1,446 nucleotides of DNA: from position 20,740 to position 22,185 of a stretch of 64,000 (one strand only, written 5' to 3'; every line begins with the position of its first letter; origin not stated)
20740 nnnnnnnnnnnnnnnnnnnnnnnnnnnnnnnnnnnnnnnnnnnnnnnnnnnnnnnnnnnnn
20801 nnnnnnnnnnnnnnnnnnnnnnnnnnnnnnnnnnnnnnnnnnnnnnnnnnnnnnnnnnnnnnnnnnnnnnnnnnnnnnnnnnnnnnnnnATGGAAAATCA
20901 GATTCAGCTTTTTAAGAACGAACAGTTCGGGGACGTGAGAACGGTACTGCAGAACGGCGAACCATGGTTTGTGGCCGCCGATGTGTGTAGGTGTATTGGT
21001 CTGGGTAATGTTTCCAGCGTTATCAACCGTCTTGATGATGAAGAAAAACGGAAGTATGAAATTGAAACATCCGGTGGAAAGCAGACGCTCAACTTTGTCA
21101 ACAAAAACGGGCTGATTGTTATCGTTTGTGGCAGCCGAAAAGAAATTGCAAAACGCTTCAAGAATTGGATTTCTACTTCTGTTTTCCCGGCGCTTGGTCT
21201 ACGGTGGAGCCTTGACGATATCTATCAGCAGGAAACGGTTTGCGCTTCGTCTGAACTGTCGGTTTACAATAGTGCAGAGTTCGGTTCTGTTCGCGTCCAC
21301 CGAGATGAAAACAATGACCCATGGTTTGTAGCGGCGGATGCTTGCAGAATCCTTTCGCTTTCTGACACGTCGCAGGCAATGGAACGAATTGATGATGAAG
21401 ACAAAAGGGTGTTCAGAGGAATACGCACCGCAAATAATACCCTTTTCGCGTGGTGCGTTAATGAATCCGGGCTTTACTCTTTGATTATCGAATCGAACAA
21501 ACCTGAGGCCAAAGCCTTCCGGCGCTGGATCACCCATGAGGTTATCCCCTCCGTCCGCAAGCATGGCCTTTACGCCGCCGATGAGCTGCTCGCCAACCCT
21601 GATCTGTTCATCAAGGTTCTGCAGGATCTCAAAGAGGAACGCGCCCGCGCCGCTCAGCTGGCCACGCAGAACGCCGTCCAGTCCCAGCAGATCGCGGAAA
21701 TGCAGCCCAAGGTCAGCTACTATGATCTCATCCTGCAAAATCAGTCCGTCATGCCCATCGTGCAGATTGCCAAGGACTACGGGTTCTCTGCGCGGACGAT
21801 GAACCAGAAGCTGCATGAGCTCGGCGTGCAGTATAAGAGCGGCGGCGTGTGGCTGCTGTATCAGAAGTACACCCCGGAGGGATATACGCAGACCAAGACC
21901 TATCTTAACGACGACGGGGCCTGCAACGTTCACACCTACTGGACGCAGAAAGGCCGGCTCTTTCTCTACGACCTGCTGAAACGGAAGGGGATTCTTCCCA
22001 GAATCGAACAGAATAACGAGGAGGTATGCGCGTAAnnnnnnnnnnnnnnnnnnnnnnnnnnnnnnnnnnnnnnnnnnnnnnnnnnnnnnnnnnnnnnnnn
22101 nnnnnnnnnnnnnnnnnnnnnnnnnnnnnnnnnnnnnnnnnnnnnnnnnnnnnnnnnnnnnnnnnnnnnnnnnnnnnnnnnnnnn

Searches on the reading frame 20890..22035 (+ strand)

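Call 15: search_protein_families(library=pfam, proteins=[window:20890-22035:+], max_evalue=0.01)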
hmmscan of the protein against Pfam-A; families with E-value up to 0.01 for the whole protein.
window:20890-22035:+ (381 aa): 2 families
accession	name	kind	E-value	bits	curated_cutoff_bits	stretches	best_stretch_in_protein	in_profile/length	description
PF02498.22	Bro-N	-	2.8e-44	150.1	25.6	2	134-220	2-96/96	BRO family, N-terminal domain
PF03374.19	ANT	-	4.2e-30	104.7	25.3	1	266-364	2-106/108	Phage antirepressor protein KilAC domain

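Call 16: search_protein_families(library=phrogs, proteins=[window:20890-22035:+], max_evalue=0.001)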
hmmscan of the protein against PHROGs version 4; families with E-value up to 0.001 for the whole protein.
window:20890-22035:+ (381 aa): 15 families
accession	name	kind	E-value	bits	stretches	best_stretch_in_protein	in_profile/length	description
phrog_130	-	transcription regulation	1.6e-111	374.7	2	117-378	154-423/480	anti-repressor Ant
phrog_2899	-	transcription regulation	4.4e-66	224.2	2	121-286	5-174/263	anti-repressor Ant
phrog_7940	-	unknown function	4.7e-53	181.3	2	120-278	1-158/252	-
phrog_2593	-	transcription regulation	8.6e-52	177.4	2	126-281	22-193/255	anti-repressor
phrog_463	-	transcription regulation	8.2e-51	173.9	2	123-285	5-154/250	anti-repressor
phrog_245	-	transcription regulation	8.4e-43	148.1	2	4-100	40-135/319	anti-repressor Ant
phrog_2011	-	transcription regulation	1.3e-40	140.8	2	127-240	5-126/275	anti-repressor Ant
phrog_2977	-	transcription regulation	3.1e-38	131.9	2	2-84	61-147/150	anti-repressor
phrog_25722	-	unknown function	6.1e-37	127.7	2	5-102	4-102/150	-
phrog_5060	-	transcription regulation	7e-35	122.1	2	133-256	16-120/224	anti-repressor Ant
phrog_63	-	transcription regulation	3e-32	113.5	1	237-377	227-370/431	anti-repressor Ant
phrog_9976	-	transcription regulation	1.1e-29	104.6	2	15-98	10-94/188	anti-repressor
phrog_25289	-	unknown function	7.7e-23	81.6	1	304-376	1-77/79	-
phrog_7347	-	unknown function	1.9e-05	25.9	1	189-232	8-50/78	-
phrog_34000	-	unknown function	4.3e-05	24.4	0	5-114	14-118/194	-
